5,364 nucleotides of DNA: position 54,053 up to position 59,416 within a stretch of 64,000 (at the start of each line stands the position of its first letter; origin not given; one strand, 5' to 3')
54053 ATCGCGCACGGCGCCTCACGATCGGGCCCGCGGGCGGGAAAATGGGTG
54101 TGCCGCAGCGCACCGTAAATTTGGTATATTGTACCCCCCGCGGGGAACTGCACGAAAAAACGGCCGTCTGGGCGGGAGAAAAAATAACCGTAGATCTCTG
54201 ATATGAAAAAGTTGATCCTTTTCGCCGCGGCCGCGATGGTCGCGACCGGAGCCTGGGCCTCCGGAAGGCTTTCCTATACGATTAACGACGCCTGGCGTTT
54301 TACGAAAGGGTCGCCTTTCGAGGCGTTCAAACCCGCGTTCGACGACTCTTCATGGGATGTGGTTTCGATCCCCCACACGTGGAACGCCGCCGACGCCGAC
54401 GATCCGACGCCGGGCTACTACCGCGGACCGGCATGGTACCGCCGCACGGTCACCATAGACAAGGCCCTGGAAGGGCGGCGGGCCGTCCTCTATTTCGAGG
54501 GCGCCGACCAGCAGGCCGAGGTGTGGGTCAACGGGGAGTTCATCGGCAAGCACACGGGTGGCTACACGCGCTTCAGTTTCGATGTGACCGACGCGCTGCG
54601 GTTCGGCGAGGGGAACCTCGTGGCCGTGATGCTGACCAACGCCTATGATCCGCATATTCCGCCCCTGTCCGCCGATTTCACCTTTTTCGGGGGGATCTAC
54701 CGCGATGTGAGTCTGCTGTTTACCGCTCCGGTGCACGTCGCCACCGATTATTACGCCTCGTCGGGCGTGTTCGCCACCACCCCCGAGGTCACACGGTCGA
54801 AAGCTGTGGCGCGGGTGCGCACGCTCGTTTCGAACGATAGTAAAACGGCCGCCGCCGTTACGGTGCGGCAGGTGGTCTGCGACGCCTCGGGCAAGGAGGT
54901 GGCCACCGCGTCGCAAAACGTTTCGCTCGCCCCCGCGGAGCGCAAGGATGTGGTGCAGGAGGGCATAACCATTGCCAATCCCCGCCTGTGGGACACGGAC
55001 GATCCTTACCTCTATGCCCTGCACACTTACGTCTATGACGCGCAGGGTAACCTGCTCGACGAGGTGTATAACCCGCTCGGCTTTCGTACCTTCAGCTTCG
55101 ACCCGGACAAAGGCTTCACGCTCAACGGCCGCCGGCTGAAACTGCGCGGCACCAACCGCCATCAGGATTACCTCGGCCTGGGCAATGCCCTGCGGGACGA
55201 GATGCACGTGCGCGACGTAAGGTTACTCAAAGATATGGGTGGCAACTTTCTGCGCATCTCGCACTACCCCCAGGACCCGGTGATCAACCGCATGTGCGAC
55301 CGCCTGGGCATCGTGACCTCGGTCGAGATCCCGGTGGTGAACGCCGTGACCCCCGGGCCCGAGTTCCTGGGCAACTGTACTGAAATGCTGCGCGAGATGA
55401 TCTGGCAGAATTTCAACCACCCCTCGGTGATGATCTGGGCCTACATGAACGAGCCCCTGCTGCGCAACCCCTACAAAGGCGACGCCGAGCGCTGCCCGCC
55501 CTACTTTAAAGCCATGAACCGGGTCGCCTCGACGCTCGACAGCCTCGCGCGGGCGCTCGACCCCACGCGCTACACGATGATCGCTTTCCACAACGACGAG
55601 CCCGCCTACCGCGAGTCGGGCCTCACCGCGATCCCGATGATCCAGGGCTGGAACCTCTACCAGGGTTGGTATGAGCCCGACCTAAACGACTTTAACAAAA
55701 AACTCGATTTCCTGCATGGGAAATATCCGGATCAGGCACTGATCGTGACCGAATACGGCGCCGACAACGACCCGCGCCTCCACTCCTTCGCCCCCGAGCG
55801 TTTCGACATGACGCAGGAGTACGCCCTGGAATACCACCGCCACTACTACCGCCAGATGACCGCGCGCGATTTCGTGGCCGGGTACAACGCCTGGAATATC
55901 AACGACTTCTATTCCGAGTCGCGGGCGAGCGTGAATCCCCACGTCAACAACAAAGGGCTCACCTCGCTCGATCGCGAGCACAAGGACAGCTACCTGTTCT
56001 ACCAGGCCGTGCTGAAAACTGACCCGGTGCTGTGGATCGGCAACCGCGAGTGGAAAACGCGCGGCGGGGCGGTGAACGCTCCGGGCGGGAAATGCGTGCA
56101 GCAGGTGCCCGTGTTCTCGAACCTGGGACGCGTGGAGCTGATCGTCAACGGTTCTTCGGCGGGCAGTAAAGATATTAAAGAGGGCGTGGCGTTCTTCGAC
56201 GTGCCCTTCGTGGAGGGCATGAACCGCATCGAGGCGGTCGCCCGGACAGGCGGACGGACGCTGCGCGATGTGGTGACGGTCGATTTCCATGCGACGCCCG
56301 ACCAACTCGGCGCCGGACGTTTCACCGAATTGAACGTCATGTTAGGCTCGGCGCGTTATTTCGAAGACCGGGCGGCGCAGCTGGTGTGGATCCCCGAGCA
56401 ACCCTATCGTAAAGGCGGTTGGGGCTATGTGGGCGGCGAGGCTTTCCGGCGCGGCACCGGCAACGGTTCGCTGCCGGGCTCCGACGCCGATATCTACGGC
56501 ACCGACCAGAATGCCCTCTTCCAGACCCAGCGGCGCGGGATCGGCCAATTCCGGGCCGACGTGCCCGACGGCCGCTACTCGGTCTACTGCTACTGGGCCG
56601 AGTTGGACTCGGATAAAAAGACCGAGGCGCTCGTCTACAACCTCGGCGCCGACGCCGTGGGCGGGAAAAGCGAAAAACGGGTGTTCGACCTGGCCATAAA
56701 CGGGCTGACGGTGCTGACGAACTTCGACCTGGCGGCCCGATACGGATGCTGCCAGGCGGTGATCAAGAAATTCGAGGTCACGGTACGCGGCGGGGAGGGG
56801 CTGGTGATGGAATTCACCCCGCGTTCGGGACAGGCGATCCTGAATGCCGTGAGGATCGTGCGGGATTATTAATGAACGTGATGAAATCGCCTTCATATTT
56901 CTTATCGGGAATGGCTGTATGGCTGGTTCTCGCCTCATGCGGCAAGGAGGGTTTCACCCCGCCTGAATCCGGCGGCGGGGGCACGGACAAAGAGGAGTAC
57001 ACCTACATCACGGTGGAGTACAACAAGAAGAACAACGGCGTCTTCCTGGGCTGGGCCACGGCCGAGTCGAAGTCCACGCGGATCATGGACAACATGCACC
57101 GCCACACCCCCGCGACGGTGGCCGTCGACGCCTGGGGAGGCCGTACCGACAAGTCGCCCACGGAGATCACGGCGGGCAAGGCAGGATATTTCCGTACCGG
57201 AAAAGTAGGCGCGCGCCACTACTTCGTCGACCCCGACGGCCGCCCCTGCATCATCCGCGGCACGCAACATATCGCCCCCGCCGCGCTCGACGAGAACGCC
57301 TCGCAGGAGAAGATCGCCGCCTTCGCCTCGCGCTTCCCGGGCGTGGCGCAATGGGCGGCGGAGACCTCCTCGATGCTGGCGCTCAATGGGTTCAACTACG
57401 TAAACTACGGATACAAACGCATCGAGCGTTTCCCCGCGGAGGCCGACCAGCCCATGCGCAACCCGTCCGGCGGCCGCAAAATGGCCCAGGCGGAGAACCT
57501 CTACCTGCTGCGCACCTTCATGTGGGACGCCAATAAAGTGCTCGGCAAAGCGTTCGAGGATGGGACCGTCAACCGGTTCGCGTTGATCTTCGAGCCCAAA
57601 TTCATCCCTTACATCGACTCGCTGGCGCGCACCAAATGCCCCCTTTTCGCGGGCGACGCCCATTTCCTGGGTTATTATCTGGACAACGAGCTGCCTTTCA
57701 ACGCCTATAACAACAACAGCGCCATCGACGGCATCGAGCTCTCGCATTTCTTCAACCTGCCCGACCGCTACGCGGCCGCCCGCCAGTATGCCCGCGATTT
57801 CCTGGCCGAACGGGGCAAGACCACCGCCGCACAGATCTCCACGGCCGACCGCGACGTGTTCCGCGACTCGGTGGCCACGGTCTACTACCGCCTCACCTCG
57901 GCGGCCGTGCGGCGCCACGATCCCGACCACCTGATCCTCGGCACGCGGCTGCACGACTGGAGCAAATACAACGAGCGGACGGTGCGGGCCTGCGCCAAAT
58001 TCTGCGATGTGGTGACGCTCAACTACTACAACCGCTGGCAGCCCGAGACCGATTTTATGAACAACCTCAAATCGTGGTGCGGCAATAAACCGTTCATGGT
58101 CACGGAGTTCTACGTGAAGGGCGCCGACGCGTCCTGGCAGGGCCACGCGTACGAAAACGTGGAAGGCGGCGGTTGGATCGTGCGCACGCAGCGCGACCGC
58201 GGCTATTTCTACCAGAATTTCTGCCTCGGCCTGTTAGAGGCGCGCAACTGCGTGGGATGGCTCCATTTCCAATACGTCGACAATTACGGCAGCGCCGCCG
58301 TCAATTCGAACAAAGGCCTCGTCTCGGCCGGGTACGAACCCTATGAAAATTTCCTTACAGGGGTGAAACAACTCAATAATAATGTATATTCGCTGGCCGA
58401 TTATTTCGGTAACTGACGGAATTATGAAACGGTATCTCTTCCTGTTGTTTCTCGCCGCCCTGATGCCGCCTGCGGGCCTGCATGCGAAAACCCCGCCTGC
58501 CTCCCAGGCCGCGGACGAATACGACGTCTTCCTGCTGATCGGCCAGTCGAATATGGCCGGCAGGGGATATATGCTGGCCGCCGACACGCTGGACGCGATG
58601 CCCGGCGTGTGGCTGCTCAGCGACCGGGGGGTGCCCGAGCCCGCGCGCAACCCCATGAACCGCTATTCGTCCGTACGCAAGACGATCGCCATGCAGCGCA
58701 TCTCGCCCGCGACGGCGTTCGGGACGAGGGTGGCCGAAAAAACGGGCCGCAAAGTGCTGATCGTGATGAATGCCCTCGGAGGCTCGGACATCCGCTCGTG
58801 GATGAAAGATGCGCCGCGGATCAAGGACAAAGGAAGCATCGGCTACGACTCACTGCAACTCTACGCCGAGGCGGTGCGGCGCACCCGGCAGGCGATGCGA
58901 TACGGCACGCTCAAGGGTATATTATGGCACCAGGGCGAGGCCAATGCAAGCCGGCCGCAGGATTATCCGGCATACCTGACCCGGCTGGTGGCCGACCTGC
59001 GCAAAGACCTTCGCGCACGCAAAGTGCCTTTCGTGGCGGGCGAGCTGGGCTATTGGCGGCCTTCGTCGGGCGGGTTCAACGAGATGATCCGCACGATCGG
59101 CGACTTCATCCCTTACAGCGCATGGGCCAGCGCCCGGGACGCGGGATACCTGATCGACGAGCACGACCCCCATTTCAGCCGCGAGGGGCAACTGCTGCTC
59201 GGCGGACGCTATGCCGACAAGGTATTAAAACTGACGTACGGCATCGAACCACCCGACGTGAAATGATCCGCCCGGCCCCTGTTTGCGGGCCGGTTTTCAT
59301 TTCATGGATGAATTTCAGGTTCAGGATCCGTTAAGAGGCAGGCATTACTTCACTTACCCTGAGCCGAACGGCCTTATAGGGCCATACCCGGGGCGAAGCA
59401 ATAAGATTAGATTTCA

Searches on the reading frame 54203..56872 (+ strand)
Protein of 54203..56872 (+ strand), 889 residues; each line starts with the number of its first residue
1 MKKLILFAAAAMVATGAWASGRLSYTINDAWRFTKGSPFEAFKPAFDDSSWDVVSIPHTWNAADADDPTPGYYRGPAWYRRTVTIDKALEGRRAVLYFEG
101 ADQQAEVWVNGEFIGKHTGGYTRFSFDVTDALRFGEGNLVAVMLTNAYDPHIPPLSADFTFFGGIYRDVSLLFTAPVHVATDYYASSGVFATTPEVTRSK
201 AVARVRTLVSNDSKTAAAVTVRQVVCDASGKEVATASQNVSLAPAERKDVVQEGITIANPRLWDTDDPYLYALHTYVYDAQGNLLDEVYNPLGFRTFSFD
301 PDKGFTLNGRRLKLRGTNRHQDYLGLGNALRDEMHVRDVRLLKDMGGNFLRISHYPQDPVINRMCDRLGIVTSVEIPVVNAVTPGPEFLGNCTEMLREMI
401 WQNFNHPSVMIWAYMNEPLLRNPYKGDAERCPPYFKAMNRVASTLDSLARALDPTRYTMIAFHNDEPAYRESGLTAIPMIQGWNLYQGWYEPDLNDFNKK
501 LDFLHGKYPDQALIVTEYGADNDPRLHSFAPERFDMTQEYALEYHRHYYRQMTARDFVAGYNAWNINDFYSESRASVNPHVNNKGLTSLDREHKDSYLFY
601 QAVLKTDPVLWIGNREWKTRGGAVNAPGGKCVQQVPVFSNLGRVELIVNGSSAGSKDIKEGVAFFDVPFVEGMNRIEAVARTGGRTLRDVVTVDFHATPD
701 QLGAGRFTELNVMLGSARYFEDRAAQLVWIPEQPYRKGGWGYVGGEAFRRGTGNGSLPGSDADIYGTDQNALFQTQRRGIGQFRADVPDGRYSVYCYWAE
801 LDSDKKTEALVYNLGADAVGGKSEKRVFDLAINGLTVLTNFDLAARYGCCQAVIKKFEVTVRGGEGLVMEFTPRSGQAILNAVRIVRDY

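Call 26: search_protein_families(library=pfam, proteins=[window:54203-56872:+], max_evalue=0.001)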
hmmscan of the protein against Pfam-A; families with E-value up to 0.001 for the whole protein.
window:54203-56872:+ (889 aa): 7 families
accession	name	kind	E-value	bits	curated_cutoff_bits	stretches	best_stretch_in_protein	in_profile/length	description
PF02836.23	Glyco_hydro_2_C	-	2.2e-30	106.3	21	1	302-602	5-295/302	Glycosyl hydrolases family 2, TIM barrel domain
PF02837.24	Glyco_hydro_2_N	-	1.7e-21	77.3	28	1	29-174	6-167/169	Glycosyl hydrolases family 2, sugar binding domain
PF00703.27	Glyco_hydro_2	-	8.8e-16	59.1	23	1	191-295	7-109/109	Glycosyl hydrolases family 2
PF16355.11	DUF4982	-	9.4e-11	41.9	23.9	1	633-686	4-59/61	Domain of unknown function (DUF4982)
PF11721.14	Malectin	-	1.1e-10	42.2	23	1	761-864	43-133/163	Malectin domain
PF22666.2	Glyco_hydro_2_N2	-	1.6e-10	41.8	27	1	77-148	50-121/167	Glycosyl hydrolase 2 galactose-binding domain-like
PF13364.12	BetaGal_ABD2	-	4.2e-05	24.7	23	1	47-146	2-108/112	Beta-galactosidase second all-beta domain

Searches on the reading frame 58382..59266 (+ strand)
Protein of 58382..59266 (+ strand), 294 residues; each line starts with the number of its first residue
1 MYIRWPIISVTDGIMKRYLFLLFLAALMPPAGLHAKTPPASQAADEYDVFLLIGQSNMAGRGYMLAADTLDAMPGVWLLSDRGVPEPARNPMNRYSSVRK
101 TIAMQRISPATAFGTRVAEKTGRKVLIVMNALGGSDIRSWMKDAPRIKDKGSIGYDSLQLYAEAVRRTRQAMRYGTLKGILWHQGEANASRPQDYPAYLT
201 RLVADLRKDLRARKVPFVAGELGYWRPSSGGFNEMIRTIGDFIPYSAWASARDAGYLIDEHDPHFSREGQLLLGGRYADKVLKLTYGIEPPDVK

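Call 26: search_protein_families(library=pfam, proteins=[window:58382-59266:+], max_evalue=0.001)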
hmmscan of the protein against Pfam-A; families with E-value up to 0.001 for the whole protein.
window:58382-59266:+ (294 aa): 1 family
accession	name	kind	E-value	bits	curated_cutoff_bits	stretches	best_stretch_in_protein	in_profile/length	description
PF03629.24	SASA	-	6.4e-45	153.9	24.8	1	47-282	2-225/226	Carbohydrate esterase, sialic acid-specific acetylesterase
